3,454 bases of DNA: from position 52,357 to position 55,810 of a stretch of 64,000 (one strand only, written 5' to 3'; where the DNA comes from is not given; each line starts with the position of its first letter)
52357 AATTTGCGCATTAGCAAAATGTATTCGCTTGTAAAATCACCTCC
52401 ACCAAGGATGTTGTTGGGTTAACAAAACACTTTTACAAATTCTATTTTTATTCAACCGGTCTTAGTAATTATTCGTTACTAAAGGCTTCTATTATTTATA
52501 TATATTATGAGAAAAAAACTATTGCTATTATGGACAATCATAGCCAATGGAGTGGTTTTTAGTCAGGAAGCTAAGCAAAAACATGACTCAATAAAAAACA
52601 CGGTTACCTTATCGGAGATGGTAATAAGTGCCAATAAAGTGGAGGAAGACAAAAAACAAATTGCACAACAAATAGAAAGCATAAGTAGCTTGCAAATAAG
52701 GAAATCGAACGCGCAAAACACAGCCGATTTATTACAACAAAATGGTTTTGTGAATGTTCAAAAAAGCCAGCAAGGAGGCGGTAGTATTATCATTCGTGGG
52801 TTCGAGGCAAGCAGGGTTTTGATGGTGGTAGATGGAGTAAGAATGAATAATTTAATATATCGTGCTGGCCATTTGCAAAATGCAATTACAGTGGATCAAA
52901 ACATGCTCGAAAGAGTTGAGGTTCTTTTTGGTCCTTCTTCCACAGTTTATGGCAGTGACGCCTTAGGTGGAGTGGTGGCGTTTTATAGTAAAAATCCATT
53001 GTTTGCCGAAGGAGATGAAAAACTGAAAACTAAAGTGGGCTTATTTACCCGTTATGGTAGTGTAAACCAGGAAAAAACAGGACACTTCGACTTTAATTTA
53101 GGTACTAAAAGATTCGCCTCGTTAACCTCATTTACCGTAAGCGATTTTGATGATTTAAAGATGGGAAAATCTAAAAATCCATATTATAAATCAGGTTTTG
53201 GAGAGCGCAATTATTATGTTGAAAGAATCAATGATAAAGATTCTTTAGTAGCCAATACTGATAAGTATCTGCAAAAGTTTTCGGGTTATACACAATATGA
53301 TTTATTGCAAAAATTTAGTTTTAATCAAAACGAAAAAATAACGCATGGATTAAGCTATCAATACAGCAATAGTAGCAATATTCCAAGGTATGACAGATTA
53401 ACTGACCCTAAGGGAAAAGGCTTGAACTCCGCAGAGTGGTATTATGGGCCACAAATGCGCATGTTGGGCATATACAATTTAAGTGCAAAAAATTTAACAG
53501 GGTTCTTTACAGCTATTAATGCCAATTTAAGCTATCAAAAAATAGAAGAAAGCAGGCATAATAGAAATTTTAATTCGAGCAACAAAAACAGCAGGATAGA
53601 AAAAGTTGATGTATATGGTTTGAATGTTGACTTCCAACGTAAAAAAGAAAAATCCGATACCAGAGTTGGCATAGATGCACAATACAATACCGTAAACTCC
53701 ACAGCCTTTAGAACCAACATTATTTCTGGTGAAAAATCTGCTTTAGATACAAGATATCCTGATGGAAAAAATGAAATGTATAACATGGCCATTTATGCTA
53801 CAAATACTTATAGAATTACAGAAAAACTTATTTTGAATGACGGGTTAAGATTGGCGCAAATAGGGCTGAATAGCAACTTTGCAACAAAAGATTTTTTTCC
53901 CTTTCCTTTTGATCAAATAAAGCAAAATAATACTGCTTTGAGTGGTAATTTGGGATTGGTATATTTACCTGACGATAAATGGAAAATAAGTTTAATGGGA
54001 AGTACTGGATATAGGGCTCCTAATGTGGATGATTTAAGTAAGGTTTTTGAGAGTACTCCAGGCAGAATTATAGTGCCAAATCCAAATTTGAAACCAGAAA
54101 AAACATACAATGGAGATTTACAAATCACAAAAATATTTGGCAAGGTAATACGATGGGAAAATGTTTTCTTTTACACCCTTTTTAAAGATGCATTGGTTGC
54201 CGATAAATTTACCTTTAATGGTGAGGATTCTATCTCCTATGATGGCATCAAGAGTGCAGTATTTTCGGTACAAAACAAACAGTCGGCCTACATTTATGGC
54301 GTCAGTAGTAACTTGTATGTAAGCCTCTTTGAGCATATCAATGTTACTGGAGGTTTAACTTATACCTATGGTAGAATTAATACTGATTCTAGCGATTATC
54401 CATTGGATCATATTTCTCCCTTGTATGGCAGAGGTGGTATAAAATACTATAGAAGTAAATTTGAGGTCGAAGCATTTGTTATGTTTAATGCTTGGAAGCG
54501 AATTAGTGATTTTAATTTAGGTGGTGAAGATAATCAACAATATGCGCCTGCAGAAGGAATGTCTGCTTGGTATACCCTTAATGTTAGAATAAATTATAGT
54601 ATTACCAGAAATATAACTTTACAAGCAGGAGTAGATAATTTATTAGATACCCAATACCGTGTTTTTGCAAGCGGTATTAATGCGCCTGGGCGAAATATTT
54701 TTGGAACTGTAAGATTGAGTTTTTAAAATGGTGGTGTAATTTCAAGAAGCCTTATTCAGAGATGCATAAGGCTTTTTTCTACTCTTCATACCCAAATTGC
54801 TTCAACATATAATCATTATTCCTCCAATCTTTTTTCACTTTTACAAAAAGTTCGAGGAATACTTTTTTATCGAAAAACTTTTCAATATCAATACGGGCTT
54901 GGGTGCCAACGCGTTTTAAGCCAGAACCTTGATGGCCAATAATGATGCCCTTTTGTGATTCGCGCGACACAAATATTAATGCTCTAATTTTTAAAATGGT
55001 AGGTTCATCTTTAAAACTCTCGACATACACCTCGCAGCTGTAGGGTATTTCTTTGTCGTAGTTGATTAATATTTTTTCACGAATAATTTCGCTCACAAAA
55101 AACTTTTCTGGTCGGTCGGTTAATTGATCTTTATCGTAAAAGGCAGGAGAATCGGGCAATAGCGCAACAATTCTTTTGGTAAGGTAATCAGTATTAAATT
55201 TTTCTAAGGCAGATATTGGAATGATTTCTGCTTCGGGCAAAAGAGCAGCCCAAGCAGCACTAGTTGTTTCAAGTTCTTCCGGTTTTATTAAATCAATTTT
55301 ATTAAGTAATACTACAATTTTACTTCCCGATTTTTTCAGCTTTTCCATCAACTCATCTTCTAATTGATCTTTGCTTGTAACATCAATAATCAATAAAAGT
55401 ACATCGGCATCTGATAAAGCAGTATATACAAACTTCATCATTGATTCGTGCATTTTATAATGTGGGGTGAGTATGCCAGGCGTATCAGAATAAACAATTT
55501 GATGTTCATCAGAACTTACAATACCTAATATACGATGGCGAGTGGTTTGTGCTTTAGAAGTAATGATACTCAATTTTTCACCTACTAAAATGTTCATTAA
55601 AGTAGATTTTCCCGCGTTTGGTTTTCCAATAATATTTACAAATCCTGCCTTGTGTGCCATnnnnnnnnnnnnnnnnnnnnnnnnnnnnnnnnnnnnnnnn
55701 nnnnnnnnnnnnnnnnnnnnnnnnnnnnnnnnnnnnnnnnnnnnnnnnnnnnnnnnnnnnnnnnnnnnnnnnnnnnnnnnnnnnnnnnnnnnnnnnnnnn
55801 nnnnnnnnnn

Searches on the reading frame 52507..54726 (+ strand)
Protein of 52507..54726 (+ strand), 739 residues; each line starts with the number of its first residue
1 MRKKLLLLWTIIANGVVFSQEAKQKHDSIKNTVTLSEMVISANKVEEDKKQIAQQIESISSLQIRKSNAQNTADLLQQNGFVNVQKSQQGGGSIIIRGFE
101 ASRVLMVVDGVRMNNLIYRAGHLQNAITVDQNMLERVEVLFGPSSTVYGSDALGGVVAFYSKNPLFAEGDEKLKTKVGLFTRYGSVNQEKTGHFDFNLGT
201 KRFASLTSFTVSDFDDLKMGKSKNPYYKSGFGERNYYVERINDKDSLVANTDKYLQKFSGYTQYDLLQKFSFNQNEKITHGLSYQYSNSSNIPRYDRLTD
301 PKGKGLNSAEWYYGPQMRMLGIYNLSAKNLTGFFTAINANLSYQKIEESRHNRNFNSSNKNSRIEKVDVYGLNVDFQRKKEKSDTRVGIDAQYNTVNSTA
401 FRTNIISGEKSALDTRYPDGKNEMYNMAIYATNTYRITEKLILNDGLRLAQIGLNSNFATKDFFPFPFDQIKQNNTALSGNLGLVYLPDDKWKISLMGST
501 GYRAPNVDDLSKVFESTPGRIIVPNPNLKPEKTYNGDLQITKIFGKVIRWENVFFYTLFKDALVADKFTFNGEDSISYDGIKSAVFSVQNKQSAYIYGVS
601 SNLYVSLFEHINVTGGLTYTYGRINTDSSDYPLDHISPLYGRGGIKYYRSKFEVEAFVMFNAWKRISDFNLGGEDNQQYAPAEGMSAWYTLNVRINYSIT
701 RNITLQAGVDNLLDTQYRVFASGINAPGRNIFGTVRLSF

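Call 11: search_protein_families(library=pfam, proteins=[window:52507-54726:+])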
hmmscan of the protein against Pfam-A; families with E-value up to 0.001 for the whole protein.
window:52507-54726:+ (739 aa): 2 families
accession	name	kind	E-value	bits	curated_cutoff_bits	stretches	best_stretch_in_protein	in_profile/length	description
PF00593.30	TonB_dep_Rec_b-barrel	-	5e-34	119.3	27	1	273-712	8-436/436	TonB dependent receptor-like, beta-barrel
PF07715.20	Plug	-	2.4e-23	83.1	23.9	1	49-156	2-107/107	TonB-dependent Receptor Plug Domain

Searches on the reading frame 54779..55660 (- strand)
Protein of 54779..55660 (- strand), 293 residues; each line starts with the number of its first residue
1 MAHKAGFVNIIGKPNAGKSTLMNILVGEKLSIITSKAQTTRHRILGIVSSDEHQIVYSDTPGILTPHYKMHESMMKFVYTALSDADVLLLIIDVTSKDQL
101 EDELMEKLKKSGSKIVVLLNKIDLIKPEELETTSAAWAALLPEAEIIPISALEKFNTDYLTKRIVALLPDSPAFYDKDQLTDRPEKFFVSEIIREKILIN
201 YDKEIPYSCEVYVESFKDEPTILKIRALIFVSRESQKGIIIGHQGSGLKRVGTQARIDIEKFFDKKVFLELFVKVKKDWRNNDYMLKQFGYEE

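Call 11: search_protein_families(library=pfam, proteins=[window:54779-55660:-])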
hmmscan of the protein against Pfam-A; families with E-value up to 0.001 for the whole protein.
window:54779-55660:- (293 aa): 10 families
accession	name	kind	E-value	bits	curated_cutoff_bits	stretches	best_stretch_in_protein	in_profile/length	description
PF01926.29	MMR_HSR1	-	1.9e-24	86.4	21.9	1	8-121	2-113/113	50S ribosome-binding GTPase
PF07650.23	KH_2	-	2.7e-19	69.2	22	1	204-280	1-78/78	KH domain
PF02421.24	FeoB_N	-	2.5e-13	50.3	27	1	8-163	3-155/156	Ferrous iron transport protein B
PF00009.33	GTP_EFTU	-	5.6e-12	46.1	26.5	1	19-169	41-187/188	Elongation factor Tu GTP binding domain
PF16897.10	MMR_HSR1_Xtn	-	3.2e-07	30.7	35.2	1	85-165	30-101/106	C-terminal region of MMR_HSR1 domain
PF00350.29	Dynamin_N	-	4e-07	30.6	27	0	9-41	2-33/168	Dynamin family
PF03193.22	RsgA_GTPase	-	1.1e-06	29.1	30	0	8-64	109-169/174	RsgA GTPase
PF04548.22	AIG1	-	1.8e-06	27.9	27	1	10-115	5-115/212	AIG1 family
PF10662.15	PduV-EutP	-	3.9e-06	27.2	21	1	10-164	6-141/143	Ethanolamine utilisation - propanediol utilisation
PF19993.5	DO-GTPase2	-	0.00012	22.3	27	0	7-25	2-20/226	Double-GTPase 2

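Call 12: find_encoding_contigs(protein=window:54779-55660:-, flank=10000, max_places=10)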
Protein window:54779-55660:- (293 aa): 9 contigs read that carry it; 9 places shown.
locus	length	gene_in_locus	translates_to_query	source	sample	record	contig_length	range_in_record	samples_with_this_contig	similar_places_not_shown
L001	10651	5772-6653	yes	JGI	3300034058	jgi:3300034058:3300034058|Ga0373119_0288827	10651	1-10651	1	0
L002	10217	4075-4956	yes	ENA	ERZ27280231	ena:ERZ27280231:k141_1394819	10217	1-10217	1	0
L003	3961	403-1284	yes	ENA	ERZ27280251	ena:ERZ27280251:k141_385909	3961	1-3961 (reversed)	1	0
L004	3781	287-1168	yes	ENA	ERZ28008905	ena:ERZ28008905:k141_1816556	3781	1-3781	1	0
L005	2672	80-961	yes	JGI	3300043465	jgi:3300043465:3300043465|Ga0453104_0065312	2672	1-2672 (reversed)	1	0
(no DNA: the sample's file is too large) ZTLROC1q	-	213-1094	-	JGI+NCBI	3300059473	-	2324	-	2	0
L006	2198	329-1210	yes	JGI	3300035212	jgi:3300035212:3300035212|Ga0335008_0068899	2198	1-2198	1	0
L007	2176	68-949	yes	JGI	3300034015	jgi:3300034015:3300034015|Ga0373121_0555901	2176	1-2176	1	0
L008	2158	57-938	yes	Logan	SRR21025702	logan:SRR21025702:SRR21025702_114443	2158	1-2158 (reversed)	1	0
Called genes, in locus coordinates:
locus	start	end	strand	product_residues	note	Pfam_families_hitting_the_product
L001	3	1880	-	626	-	?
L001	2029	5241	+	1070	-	PF07494:Reg_prop (faint), PF07228:SpoIIE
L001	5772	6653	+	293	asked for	PF00009:GTP_EFTU, PF00350:Dynamin_N (faint), PF01926:MMR_HSR1, PF02421:FeoB_N, PF04548:AIG1 (weak), PF10662:PduV-EutP (weak), PF16897:MMR_HSR1_Xtn (weak), PF07650:KH_2, +1 more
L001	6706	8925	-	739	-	PF07715:Plug, PF00593:TonB_dep_Rec_b-barrel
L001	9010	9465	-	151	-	-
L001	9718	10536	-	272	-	PF28545:1TM_TonB_rel, PF03544:TonB_C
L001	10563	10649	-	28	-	?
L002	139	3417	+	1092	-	PF07494:Reg_prop (faint), PF07228:SpoIIE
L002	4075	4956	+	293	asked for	PF00009:GTP_EFTU, PF00350:Dynamin_N (faint), PF01926:MMR_HSR1, PF02421:FeoB_N, PF04548:AIG1 (weak), PF10662:PduV-EutP (weak), PF16897:MMR_HSR1_Xtn (weak), PF07650:KH_2, +1 more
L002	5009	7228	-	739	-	PF07715:Plug, PF00593:TonB_dep_Rec_b-barrel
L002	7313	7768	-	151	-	-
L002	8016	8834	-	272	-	PF28545:1TM_TonB_rel, PF03544:TonB_C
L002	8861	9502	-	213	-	PF02472:ExbD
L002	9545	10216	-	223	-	?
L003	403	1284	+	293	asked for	PF00009:GTP_EFTU, PF00350:Dynamin_N (faint), PF01926:MMR_HSR1, PF02421:FeoB_N, PF04548:AIG1 (weak), PF10662:PduV-EutP (weak), PF16897:MMR_HSR1_Xtn (weak), PF07650:KH_2, +1 more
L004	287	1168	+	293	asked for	PF00009:GTP_EFTU, PF00350:Dynamin_N (faint), PF01926:MMR_HSR1, PF02421:FeoB_N, PF04548:AIG1 (weak), PF10662:PduV-EutP (weak), PF16897:MMR_HSR1_Xtn (weak), PF07650:KH_2, +1 more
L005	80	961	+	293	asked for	PF00009:GTP_EFTU, PF00350:Dynamin_N (faint), PF01926:MMR_HSR1, PF02421:FeoB_N, PF04548:AIG1 (weak), PF10662:PduV-EutP (weak), PF16897:MMR_HSR1_Xtn (weak), PF07650:KH_2, +1 more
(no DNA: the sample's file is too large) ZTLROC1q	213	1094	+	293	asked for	PF00009:GTP_EFTU, PF00350:Dynamin_N (faint), PF01926:MMR_HSR1, PF02421:FeoB_N, PF04548:AIG1 (weak), PF10662:PduV-EutP (weak), PF16897:MMR_HSR1_Xtn (weak), PF07650:KH_2, +1 more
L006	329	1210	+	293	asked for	PF00009:GTP_EFTU, PF00350:Dynamin_N (faint), PF01926:MMR_HSR1, PF02421:FeoB_N, PF04548:AIG1 (weak), PF10662:PduV-EutP (weak), PF16897:MMR_HSR1_Xtn (weak), PF07650:KH_2, +1 more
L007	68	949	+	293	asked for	PF00009:GTP_EFTU, PF00350:Dynamin_N (faint), PF01926:MMR_HSR1, PF02421:FeoB_N, PF04548:AIG1 (weak), PF10662:PduV-EutP (weak), PF16897:MMR_HSR1_Xtn (weak), PF07650:KH_2, +1 more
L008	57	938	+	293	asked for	PF00009:GTP_EFTU, PF00350:Dynamin_N (faint), PF01926:MMR_HSR1, PF02421:FeoB_N, PF04548:AIG1 (weak), PF10662:PduV-EutP (weak), PF16897:MMR_HSR1_Xtn (weak), PF07650:KH_2, +1 more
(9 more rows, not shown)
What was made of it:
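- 54779..55660 (-): era (GTPase Era, 293 aa), the gene downstream of the gap. Pfam MMR_HSR1 plus KH_2 (call 11); the exact protein is found on 9 metagenome contigs (call 12).
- The region is repeat-rich and breaks metagenome assemblies (call 12).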

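Call 55: find_homologous_proteins(query=window:54779-55660:-, max_evalue=1e-60)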
Query window:54779-55660:- (293 aa): 8000 proteins with E <= 1e-60 among 8000 candidates; the best 120 are listed.
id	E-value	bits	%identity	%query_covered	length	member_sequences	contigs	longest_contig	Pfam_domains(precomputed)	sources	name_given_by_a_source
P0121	4.3e-185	631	99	100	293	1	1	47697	PF07650.24,PF01926.30,PF00350.30,PF02421.25,PF00009.34,PF03193.23,PF10662.16,PF16897.11,PF04548.23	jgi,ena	jgi:GTP-binding protein Era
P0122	7.4e-185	630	99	100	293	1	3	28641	PF07650.24,PF01926.30,PF00350.30,PF02421.25,PF00009.34,PF03193.23,PF10662.16,PF16897.11,PF04548.23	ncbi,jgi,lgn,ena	jgi:GTP-binding protein Era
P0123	1.8e-184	629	99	100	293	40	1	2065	PF07650.24,PF01926.30,PF00350.30,PF02421.25,PF00009.34,PF03193.23,PF10662.16,PF16897.11,PF04548.23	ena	-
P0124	1.6e-183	626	98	100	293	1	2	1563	PF07650.24,PF01926.30,PF00350.30,PF02421.25,PF00009.34,PF03193.23,PF10662.16,PF16897.11,PF04548.23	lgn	-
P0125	3.2e-183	625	98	100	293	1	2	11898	PF07650.24,PF01926.30,PF00350.30,PF02421.25,PF00009.34,PF03193.23,PF10662.16,PF19993.6,PF16897.11,PF04548.23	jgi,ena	jgi:GTP-binding protein Era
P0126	7.1e-183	624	98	100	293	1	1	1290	PF07650.24,PF01926.30,PF00350.30,PF02421.25,PF00009.34,PF03193.23,PF10662.16,PF16897.11,PF04548.23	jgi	jgi:GTP-binding protein Era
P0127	7.3e-183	624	98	100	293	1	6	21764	PF07650.24,PF01926.30,PF00350.30,PF02421.25,PF00009.34,PF03193.23,PF10662.16,PF19993.6,PF16897.11,PF04548.23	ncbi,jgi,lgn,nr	ncbi:MAG TPA: GTPase Era [Bacteroidia bacterium]|nr:GTPase Era [Bacteroidia bacterium]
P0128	1.2e-182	623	98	100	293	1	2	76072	PF07650.24,PF01926.30,PF00350.30,PF02421.25,PF00009.34,PF03193.23,PF10662.16,PF16897.11,PF04548.23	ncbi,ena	-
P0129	2.7e-182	622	97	100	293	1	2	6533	PF07650.24,PF01926.30,PF00350.30,PF02421.25,PF00009.34,PF03193.23,PF10662.16,PF19993.6,PF16897.11,PF04548.23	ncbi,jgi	jgi:GTP-binding protein Era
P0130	2.7e-181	619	97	100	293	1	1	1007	PF07650.24,PF01926.30,PF00350.30,PF02421.25,PF00009.34,PF03193.23,PF10662.16,PF16897.11,PF04548.23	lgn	-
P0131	3.0e-181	619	97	100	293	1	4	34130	PF07650.24,PF01926.30,PF00350.30,PF02421.25,PF00009.34,PF03193.23,PF10662.16,PF16897.11,PF04548.23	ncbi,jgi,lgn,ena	jgi:GTP-binding protein Era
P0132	4.8e-181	618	97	100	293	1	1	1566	PF07650.24,PF01926.30,PF00350.30,PF02421.25,PF00009.34,PF03193.23,PF10662.16,PF16897.11,PF04548.23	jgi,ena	-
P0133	6.8e-181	617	96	100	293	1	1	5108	PF07650.24,PF01926.30,PF00350.30,PF02421.25,PF00009.34,PF03193.23,PF10662.16,PF19993.6,PF16897.11,PF04548.23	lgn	-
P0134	9.1e-181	617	97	100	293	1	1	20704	PF07650.24,PF01926.30,PF00350.30,PF02421.25,PF00009.34,PF03193.23,PF10662.16,PF16897.11,PF04548.23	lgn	-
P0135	1.1e-180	617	97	100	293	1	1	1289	PF07650.24,PF01926.30,PF00350.30,PF02421.25,PF00009.34,PF03193.23,PF10662.16,PF16897.11,PF04548.23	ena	-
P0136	8.3e-180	614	96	100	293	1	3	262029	PF07650.24,PF01926.30,PF00350.30,PF02421.25,PF00009.34,PF03193.23,PF10662.16,PF19993.6,PF16897.11,PF04548.23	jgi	jgi:GTP-binding protein Era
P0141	3.7e-173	592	91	100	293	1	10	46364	PF07650.24,PF01926.30,PF00350.30,PF02421.25,PF00009.34,PF03193.23,PF10662.16,PF19993.6,PF16897.11,PF04548.23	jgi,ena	jgi:GTP-binding protein Era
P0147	6.3e-159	545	84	100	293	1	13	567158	PF07650.24,PF01926.30,PF00350.30,PF02421.25,PF00009.34,PF03193.23,PF10662.16,PF16897.11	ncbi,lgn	-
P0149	2.2e-145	501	74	100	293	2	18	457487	PF07650.24,PF01926.30,PF00350.30,PF02421.25,PF00009.34,PF03193.23,PF10662.16,PF16897.11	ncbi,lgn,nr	ncbi:MAG: GTPase Era [Bacteroidia bacterium]|nr:GTPase Era [Bacteroidia bacterium] MCZ2247329.1 GTPa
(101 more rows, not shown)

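Call 56: find_encoding_contigs(protein=P0136, flank=6000, max_places=1)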
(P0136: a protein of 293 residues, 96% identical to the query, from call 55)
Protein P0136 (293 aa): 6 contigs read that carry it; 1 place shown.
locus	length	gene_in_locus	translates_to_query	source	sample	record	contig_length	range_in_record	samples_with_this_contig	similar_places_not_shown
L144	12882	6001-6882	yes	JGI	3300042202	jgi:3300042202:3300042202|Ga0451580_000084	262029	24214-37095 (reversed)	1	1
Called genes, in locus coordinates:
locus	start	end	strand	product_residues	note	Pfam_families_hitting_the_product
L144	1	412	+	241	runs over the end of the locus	PF14622:Ribonucleas_3_3, PF00636:Ribonuclease_3, PF00035:dsrm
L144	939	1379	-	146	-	PF00472:RF-1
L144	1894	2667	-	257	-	PF00149:Metallophos (weak), PF12850:Metallophos_2 (faint)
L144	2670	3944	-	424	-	PF00534:Glycos_transf_1, PF13692:Glyco_trans_1_4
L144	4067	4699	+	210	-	PF02585:PIG-L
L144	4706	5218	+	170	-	PF13302:Acetyltransf_3, PF13420:Acetyltransf_4, PF13523:Acetyltransf_8 (weak), PF00583:Acetyltransf_1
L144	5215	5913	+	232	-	PF08889:WbqC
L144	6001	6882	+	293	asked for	PF00009:GTP_EFTU, PF00350:Dynamin_N (faint), PF01926:MMR_HSR1, PF02421:FeoB_N, PF04548:AIG1 (weak), PF10662:PduV-EutP (weak), PF16897:MMR_HSR1_Xtn, PF07650:KH_2, +2 more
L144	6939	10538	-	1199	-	PF25390:WD40_RLD, PF00415:RCC1, PF13540:RCC1_2, PF00415:RCC1, PF13540:RCC1_2, PF25390:WD40_RLD, PF13540:RCC1_2, PF00415:RCC1, +30 more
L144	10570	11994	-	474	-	PF25390:WD40_RLD, PF00415:RCC1, PF13540:RCC1_2, PF25390:WD40_RLD, PF00415:RCC1, PF13540:RCC1_2, PF00415:RCC1, PF13540:RCC1_2, +5 more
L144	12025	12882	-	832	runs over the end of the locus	PF13715:CarbopepD_reg_2, PF07715:Plug, PF00593:TonB_dep_Rec_b-barrel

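Call 57: find_encoding_contigs(protein=P0141, flank=6000, max_places=1)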
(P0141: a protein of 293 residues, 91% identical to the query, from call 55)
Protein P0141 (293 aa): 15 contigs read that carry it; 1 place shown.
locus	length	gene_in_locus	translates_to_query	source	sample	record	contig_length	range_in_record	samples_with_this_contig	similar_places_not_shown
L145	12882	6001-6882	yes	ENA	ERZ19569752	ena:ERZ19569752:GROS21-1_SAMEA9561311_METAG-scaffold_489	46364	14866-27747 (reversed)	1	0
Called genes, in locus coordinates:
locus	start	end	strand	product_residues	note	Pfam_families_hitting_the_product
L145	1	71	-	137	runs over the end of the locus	-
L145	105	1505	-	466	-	PF00152:tRNA-synt_2, PF02938:GAD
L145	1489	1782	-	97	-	PF01336:tRNA_anti-codon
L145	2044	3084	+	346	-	PF14093:DUF4271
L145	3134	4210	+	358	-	-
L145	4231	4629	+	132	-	PF00825:Ribonuclease_P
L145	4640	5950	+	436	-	PF00324:AA_permease, PF13520:AA_permease_2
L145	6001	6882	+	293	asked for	PF00350:Dynamin_N (faint), PF01926:MMR_HSR1, PF02421:FeoB_N, PF04548:AIG1 (weak), PF10662:PduV-EutP (weak), PF00009:GTP_EFTU, PF16897:MMR_HSR1_Xtn (weak), PF07650:KH_2, +2 more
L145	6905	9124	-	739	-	PF07715:Plug, PF00593:TonB_dep_Rec_b-barrel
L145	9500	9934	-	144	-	-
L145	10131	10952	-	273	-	PF28545:1TM_TonB_rel, PF03544:TonB_C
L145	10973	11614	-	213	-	PF02472:ExbD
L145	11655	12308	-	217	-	PF02472:ExbD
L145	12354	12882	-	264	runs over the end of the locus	PF01618:MotA_ExbB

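Call 58: find_encoding_contigs(protein=P0147, flank=6000, max_places=1)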
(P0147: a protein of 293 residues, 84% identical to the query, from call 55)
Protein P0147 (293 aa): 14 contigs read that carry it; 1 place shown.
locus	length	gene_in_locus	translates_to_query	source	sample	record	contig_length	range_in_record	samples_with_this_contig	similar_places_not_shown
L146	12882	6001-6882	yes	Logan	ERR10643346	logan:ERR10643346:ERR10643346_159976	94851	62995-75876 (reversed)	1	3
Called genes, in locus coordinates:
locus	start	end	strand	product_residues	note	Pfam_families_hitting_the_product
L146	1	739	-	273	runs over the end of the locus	PF00535:Glycos_transf_2, PF10111:Glyco_tranf_2_2 (weak)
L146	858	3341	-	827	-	PF13620:CarboxypepD_reg, PF13715:CarbopepD_reg_2, PF07715:Plug, PF00593:TonB_dep_Rec_b-barrel, PF14905:OMP_b-brl_3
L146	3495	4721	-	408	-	PF22458:RsmF-B_ferredox (weak), PF01189:Methyltr_RsmB-F, PF13847:Methyltransf_31 (weak)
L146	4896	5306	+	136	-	PF03724:META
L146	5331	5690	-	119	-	PF02537:CRCB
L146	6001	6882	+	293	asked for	PF00350:Dynamin_N (faint), PF01926:MMR_HSR1, PF02421:FeoB_N, PF03193:RsgA_GTPase (faint), PF10662:PduV-EutP (faint), PF00009:GTP_EFTU, PF16897:MMR_HSR1_Xtn (faint), PF07650:KH_2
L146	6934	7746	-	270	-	PF28545:1TM_TonB_rel, PF03544:TonB_C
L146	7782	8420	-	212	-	PF02472:ExbD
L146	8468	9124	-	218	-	PF02472:ExbD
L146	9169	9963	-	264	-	PF01618:MotA_ExbB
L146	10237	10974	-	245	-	PF00899:ThiF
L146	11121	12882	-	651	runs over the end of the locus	PF13860:FlgD_ig (weak), PF18962:Por_Secre_tail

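Call 59: find_encoding_contigs(protein=P0149, flank=6000, max_places=1)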
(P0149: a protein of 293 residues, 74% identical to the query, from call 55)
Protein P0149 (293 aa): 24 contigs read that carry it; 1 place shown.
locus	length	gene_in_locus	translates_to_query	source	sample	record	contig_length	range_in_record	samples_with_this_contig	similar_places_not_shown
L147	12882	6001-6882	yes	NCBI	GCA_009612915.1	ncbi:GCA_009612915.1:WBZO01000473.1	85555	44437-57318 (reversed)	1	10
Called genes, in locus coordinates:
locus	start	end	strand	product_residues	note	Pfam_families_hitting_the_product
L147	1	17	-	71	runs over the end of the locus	PF19628:DUF6132 (weak)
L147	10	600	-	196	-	PF11845:Tll0287-like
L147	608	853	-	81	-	-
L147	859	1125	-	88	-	PF11127:YgaP-like_TM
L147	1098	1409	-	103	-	PF00581:Rhodanese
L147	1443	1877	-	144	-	PF02566:OsmC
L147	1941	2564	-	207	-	PF00027:cNMP_binding, PF00325:Crp (faint), PF13545:HTH_Crp_2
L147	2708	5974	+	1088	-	PF07494:Reg_prop (faint), PF07228:SpoIIE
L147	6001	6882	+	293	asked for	PF00350:Dynamin_N (faint), PF01926:MMR_HSR1, PF02421:FeoB_N, PF03193:RsgA_GTPase (faint), PF10662:PduV-EutP (weak), PF00009:GTP_EFTU, PF16897:MMR_HSR1_Xtn (weak), PF07650:KH_2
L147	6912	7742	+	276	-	PF01177:Asp_Glu_race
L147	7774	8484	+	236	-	PF13715:CarbopepD_reg_2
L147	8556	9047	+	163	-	PF00186:DHFR_1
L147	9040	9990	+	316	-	PF00389:2-Hacid_dh, PF02826:2-Hacid_dh_C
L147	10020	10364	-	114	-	PF19937:GldC-like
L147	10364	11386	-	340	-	PF25594:GldB_lipo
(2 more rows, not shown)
